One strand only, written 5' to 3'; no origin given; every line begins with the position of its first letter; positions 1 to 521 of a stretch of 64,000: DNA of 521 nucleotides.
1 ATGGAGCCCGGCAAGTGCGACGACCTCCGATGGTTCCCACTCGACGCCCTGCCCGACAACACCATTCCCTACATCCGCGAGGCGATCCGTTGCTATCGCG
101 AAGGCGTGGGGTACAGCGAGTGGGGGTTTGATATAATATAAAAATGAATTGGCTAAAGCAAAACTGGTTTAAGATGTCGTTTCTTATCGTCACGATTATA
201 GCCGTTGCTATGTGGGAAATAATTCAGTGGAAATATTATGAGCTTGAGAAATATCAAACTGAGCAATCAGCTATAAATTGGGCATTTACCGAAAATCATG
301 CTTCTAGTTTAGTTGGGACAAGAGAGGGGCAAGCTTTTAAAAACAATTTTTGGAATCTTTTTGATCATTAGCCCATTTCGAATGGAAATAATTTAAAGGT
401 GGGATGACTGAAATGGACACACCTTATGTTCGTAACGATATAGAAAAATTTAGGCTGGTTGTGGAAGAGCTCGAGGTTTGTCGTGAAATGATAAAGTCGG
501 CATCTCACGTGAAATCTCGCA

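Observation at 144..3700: Low-GC island encoding a HEPN-like protein, a PD-(D/E)xK nuclease and a large TPR membrane protein: candidate defence or toxin module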

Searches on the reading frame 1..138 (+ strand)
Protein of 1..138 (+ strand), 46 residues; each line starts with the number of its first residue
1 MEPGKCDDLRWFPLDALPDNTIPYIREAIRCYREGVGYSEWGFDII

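Call 87: search_solved_structures(query=window:1-138:+, max_evalue=1)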
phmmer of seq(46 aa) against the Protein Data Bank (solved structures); distinct sequences matched with E-value up to 1: 1.
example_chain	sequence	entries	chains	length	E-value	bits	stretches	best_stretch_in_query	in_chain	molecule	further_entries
4kyx_A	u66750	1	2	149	0.24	15.1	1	1-29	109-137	ADP-ribose pyrophosphatase MutT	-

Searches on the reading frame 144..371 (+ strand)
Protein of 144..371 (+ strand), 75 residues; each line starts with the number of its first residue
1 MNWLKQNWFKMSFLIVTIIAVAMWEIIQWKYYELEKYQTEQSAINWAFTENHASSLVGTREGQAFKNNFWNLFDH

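Call 3: search_protein_families(library=pfam, proteins=[window:144-371:+], max_evalue=1)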
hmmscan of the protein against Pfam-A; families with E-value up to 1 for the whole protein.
window:144-371:+ (75 aa): 0 families

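Call 4: search_protein_families(library=padloc, proteins=[window:144-371:+], max_evalue=1)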
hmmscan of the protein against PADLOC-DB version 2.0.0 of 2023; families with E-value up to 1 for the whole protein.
window:144-371:+ (75 aa): 0 families

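Call 24: search_protein_families(library=ncbifam, proteins=[window:144-371:+], max_evalue=1)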
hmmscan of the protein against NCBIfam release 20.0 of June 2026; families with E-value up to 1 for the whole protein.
window:144-371:+ (75 aa): 1 family
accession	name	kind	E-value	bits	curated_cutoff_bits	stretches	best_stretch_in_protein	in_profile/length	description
NF038287.2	Amuc_1100_fam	equivalog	0.074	12.5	180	1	1-50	1-48/326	Amuc_1100 family pilus-like protein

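Call 70: search_protein_families(library=phrogs, proteins=[window:144-371:+], max_evalue=1)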
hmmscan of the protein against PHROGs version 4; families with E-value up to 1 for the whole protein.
window:144-371:+ (75 aa): 3 families
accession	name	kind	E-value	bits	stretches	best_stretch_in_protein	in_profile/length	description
phrog_27356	-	unknown function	0.18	12.9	1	12-43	10-41/67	-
phrog_11091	-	head and packaging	0.24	12.4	1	3-66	14-77/167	Hoc-like head decoration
phrog_14282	-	head and packaging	0.25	12.1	1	8-66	19-77/246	Hoc-like head decoration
